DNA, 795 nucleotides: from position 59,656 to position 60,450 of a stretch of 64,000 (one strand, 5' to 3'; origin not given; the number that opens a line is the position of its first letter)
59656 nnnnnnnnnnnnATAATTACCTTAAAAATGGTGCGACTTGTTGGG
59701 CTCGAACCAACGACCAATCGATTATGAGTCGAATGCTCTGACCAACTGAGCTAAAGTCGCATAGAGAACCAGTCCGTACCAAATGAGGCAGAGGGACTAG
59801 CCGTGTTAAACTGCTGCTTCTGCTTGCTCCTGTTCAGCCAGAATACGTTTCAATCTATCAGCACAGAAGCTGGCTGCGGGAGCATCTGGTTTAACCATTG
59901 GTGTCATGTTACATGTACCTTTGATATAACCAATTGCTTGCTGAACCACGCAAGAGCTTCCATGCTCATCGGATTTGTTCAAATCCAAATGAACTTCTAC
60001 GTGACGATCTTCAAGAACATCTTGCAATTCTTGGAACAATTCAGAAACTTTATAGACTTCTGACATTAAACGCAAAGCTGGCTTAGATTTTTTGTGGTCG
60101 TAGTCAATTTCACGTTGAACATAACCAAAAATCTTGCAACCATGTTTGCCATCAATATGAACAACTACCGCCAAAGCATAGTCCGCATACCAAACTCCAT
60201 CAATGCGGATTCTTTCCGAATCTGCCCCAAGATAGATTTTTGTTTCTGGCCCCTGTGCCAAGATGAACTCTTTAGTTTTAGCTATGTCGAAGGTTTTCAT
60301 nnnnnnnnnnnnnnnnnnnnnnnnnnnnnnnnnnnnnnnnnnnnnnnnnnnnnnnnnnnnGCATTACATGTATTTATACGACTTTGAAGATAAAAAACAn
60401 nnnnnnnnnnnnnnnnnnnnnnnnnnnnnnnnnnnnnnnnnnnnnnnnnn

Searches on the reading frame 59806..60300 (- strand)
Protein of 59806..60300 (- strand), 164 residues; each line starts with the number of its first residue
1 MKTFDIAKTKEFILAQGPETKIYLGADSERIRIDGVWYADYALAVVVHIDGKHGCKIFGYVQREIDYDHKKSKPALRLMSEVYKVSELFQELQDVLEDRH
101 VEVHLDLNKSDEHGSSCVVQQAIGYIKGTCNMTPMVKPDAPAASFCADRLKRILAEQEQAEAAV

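Call 83: search_protein_families(library=pfam, alignment_id=A3, max_evalue=0.001)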
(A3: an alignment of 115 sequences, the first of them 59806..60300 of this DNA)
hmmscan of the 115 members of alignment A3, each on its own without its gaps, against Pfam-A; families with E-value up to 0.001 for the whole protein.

A. member 1, window:59806-60300:- (164 aa): 1 family
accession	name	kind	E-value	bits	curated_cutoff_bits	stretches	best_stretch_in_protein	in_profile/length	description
PF04308.18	RNaseH_like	-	5.7e-14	52.7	25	1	11-150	8-143/145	Ribonuclease H-like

B. families by the number of members that match (of 115 scanned): 27 families (the first 25 are shown)
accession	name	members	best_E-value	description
PF01818.22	Translat_reg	1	4.8e-47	Bacteriophage translational regulator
PF25185.1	Tad3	1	6.6e-37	Type I Thoeris inhibitor Tad3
PF22745.1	Nlig-Ia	1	3.4e-26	DNA ligase-like, N-terminal NAD+-binding domain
PF19846.4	DUF6321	1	9.8e-26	Domain of unknown function (DUF6321)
PF10765.14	Phage_P22_NinX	1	3.3e-20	Bacteriophage P22, NinX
PF00011.27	HSP20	1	1.1e-19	Hsp20/alpha crystallin family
PF00085.26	Thioredoxin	1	1.2e-17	Thioredoxin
PF13392.12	HNH_3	1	8.6e-17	HNH endonuclease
PF13328.12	HD_4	1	2.5e-16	HD domain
PF13671.12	AAA_33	1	5.9e-16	AAA domain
PF04308.18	RNaseH_like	1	5.7e-14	Ribonuclease H-like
PF00565.23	SNase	1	1.3e-12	Staphylococcal nuclease homologue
PF20788.2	YuA_Gp49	1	1.4e-12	YuA phage, Gp49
PF16790.10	Phage_clamp_A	1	1.3e-11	Bacteriophage clamp loader A subunit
PF02945.21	Endonuclease_7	1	1.1e-10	Recombination endonuclease VII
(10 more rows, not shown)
